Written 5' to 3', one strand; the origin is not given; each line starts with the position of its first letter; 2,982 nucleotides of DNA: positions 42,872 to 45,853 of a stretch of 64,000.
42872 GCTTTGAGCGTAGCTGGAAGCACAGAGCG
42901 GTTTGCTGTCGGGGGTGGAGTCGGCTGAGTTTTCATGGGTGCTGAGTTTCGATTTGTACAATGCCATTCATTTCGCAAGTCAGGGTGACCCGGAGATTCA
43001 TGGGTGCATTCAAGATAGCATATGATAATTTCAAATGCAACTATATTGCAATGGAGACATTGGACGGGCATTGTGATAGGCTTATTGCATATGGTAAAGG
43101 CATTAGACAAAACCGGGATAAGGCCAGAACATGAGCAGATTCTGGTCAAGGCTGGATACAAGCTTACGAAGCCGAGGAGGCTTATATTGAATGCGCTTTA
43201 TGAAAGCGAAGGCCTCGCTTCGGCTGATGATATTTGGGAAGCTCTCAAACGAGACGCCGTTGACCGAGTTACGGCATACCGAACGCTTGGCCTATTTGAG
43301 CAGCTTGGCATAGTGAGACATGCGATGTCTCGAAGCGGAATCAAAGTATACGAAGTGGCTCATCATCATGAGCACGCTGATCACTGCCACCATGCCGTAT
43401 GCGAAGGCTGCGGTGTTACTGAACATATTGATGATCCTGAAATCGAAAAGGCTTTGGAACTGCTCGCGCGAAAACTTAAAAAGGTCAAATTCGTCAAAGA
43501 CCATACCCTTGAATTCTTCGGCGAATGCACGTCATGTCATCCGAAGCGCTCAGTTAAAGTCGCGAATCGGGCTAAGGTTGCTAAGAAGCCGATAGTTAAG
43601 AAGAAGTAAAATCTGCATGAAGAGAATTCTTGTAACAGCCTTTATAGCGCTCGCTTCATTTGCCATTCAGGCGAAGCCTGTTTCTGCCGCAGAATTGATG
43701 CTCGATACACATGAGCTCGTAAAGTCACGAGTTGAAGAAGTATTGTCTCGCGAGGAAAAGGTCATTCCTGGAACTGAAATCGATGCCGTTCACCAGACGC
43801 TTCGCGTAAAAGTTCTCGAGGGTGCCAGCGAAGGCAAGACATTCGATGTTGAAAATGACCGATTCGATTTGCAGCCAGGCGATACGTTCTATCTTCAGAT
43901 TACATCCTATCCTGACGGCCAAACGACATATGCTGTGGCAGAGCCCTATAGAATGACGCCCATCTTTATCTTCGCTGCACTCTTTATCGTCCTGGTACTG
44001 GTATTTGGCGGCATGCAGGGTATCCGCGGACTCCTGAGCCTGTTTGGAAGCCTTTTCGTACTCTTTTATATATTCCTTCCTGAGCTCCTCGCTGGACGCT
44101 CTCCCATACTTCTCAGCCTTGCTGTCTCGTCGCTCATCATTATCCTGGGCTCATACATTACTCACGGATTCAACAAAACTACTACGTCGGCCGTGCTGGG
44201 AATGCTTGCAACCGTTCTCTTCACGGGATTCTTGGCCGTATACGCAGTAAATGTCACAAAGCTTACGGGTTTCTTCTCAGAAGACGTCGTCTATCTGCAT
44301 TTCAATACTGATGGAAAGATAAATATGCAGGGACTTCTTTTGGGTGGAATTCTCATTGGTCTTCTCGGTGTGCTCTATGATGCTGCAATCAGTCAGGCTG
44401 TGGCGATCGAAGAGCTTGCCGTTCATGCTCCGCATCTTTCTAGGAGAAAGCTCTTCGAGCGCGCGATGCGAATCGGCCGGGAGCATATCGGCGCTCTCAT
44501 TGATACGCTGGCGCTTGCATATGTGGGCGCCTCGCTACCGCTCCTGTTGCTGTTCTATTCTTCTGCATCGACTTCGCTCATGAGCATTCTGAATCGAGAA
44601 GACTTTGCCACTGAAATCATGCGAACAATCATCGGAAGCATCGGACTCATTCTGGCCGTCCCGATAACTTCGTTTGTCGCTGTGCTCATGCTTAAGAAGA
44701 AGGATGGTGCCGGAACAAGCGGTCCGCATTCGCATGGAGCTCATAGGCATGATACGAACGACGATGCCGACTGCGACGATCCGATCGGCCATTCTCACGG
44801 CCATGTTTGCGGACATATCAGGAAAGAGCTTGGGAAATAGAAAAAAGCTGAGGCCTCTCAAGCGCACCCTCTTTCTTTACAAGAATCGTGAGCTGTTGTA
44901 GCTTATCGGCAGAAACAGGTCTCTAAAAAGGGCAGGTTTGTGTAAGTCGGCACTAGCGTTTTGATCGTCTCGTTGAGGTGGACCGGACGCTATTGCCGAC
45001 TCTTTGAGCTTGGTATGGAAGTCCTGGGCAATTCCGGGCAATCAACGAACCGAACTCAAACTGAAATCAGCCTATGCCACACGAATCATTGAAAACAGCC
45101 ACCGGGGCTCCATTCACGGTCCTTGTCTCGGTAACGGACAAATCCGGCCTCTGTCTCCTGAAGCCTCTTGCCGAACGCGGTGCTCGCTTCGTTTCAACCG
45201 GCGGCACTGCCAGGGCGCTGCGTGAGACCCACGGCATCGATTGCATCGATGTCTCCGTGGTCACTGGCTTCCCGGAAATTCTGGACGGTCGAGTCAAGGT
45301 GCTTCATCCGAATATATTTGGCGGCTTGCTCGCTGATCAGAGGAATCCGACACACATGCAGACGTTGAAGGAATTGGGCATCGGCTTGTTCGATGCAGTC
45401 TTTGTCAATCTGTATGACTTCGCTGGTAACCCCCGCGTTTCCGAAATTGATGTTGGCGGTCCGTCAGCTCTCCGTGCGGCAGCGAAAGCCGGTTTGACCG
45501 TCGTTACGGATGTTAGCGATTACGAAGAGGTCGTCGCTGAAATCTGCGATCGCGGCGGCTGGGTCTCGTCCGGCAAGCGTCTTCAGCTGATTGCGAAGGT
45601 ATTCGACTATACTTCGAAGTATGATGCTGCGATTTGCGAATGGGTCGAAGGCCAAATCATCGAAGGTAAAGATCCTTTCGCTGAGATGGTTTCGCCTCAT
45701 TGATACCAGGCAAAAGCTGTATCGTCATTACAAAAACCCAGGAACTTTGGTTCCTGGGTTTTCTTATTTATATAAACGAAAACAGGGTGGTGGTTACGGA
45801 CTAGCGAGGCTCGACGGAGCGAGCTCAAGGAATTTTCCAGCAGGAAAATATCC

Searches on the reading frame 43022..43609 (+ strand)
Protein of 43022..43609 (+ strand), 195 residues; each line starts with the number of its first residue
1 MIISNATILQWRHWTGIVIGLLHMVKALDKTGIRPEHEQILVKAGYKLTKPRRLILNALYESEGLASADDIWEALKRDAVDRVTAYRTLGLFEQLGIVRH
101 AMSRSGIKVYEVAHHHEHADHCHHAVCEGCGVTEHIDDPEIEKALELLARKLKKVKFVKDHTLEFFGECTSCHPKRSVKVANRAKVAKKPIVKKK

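Call 7: search_protein_families(library=pfam, proteins=[window:43022-43609:+], max_evalue=0.1)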
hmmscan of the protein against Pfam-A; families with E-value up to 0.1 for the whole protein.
window:43022-43609:+ (195 aa): 1 family
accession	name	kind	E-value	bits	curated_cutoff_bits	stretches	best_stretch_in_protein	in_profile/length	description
PF01475.25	FUR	-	2.6e-20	73.2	23.1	1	43-165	1-120/121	Ferric uptake regulator family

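Call 42: search_protein_families(library=ncbifam, proteins=[window:43091-43609:+], max_evalue=0.01)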
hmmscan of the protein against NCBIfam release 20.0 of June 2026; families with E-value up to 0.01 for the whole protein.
window:43091-43609:+ (172 aa): 7 families
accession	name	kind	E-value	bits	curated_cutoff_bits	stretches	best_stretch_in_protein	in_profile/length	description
NF051892.1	TransRegFurBacil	equivalog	1.1e-17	64.5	220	1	16-153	10-147/149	ferric iron uptake transcriptional regulator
NF006999.0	PRK09462.1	equivalog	1.6e-15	57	146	1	14-152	4-139/148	ferric iron uptake transcriptional regulator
NF051891.1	TransRegFurHelico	equivalog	3.6e-12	46.4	200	1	17-150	17-146/148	ferric iron uptake transcriptional regulator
NF008646.0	PRK11639.1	equivalog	1.1e-08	35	167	1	14-172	13-169/171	zinc uptake transcriptional repressor Zur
NF052545.1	TransRegPerRClab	equivalog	2.4e-08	34.1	180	1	16-151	6-136/138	transcriptional regulator PerR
NF047462.1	FUR_perox_PerRA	exception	3.9e-05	24.2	200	1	15-123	9-116/142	peroxide-responsive transcriptional repressor PerRA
NF047406.1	TransRegPerRTherm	equivalog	0.00051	20.3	200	1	24-151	5-127/130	manganese-dependent transcriptional regulator PerR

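Call 59: search_solved_structures(query=window:43091-43609:+, max_evalue=0.001, show_alignments=4)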
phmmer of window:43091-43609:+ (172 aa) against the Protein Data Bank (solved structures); distinct sequences matched with E-value up to 0.001: 23.
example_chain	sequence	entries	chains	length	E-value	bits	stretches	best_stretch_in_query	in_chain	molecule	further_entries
3eyy_A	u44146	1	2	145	1.2e-13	54.4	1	18-154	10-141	Putative iron uptake regulatory protein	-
3mwm_A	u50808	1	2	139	1.7e-13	54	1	24-150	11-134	Putative metal uptake regulation protein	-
6d57_A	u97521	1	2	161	1.8e-13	53.9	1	14-154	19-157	Ferric uptake regulation protein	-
4ets_A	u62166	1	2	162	1.8e-13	53.9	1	14-154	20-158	Ferric uptake regulation protein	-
7vo0_G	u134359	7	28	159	3.8e-13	52.8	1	24-150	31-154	Putative metal uptake regulation protein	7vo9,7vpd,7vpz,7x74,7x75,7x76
9ire_A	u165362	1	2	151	4e-12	49.5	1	18-152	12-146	Ferric uptake regulation protein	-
8j6w_A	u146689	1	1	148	4.4e-12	49.4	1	16-148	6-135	Ferric uptake regulation protein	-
2w57_A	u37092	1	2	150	7.1e-12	48.7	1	13-149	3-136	FERRIC UPTAKE REGULATION PROTEIN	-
2o03_A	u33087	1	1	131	1.2e-11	48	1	20-150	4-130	probable Zinc uptake regulation protein FurB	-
2fe3_A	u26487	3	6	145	7.8e-11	45.3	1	16-153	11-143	Peroxide operon regulator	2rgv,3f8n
5fd6_A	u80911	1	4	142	3.1e-10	43.3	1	12-144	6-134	Ferric uptake regulation protein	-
5fd5_A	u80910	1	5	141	3.7e-10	43.1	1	14-144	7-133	Ferric uptake regulation protein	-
1mzb_A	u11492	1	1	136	1.4e-09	41.2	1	18-128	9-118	ferric uptake regulation protein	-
5nbc_A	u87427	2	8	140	2.4e-09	40.4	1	19-152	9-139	Ferric uptake regulation protein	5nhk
7ne9_AAA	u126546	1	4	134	5.4e-09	39.3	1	32-156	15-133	Ferric uptake regulator family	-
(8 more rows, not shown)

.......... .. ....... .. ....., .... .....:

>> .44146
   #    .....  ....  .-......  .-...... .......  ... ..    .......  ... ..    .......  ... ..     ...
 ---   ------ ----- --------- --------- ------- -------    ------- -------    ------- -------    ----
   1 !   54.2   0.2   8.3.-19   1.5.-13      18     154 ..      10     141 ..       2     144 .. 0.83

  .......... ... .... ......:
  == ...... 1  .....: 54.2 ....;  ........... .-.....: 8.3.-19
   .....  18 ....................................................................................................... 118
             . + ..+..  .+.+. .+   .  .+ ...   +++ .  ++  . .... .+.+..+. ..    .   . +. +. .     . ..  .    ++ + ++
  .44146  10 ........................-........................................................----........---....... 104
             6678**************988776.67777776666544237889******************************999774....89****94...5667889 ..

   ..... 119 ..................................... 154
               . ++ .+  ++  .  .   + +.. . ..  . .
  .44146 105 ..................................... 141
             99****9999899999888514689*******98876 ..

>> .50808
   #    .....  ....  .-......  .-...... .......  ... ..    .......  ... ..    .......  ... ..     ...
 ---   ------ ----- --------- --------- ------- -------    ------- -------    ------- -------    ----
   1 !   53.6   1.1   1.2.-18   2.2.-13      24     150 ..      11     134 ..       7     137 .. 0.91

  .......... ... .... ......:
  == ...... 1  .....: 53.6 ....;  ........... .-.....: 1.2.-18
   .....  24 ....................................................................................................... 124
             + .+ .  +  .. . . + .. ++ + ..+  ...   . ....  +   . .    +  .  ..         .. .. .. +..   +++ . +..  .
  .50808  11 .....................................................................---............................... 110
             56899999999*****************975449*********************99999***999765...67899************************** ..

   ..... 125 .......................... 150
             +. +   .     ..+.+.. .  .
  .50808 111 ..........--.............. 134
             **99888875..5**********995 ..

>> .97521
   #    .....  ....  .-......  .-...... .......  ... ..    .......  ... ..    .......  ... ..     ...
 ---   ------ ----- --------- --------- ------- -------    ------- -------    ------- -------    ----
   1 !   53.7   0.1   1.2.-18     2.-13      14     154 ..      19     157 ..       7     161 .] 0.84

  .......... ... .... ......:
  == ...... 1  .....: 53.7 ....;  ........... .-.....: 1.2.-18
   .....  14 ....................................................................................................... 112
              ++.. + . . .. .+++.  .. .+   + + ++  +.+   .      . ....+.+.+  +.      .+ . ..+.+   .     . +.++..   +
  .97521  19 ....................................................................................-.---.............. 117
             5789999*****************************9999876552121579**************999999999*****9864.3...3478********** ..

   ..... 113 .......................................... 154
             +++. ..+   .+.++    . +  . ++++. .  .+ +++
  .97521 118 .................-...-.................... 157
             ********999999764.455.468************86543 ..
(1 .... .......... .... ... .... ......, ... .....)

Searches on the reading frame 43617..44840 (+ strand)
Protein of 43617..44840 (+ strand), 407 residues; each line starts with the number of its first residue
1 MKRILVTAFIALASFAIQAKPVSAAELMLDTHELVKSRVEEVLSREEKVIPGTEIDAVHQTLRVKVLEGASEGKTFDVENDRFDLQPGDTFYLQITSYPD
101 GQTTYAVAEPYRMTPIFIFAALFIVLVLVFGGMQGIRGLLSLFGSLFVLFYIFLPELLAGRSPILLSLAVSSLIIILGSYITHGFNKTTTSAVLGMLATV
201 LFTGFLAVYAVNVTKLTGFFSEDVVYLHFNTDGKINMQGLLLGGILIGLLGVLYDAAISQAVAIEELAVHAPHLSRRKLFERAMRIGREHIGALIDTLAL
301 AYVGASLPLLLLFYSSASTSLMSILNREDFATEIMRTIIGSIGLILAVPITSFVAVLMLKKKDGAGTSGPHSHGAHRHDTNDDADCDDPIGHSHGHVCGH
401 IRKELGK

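Call 7: search_protein_families(library=pfam, proteins=[window:43617-44840:+], max_evalue=0.1)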
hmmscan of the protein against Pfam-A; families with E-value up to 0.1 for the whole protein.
window:43617-44840:+ (407 aa): 2 families
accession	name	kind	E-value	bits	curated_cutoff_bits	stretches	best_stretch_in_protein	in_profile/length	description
PF07907.16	YibE_F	-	8.4e-69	232.2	27.2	1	116-356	1-240/241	YibE/F-like protein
PF16015.10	Promethin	-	0.04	14.2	27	1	271-358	7-91/106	Promethin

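Call 42: search_protein_families(library=ncbifam, proteins=[window:43617-44840:+], max_evalue=0.01)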
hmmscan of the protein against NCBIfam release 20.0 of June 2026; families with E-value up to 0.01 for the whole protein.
window:43617-44840:+ (407 aa): 1 family
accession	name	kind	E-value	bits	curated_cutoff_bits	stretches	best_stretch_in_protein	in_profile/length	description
NF038000.1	mutacin_prime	exception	0.0097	16.1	110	0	73-102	12-41/64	mutacin-like lanthipeptide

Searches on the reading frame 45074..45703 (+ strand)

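Call 7: search_protein_families(library=pfam, proteins=[window:45074-45703:+], max_evalue=0.1)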
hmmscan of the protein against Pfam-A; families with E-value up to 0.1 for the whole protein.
window:45074-45703:+ (209 aa): 2 families
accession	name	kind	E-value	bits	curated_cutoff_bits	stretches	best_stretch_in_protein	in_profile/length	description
PF02142.27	MGS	-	1.8e-12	47.7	24.1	1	28-126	5-77/94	MGS-like domain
PF01808.24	AICARFT_IMPCHas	-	1.3e-08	35.1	25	1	140-193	7-59/311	AICARFT/IMPCHase bienzyme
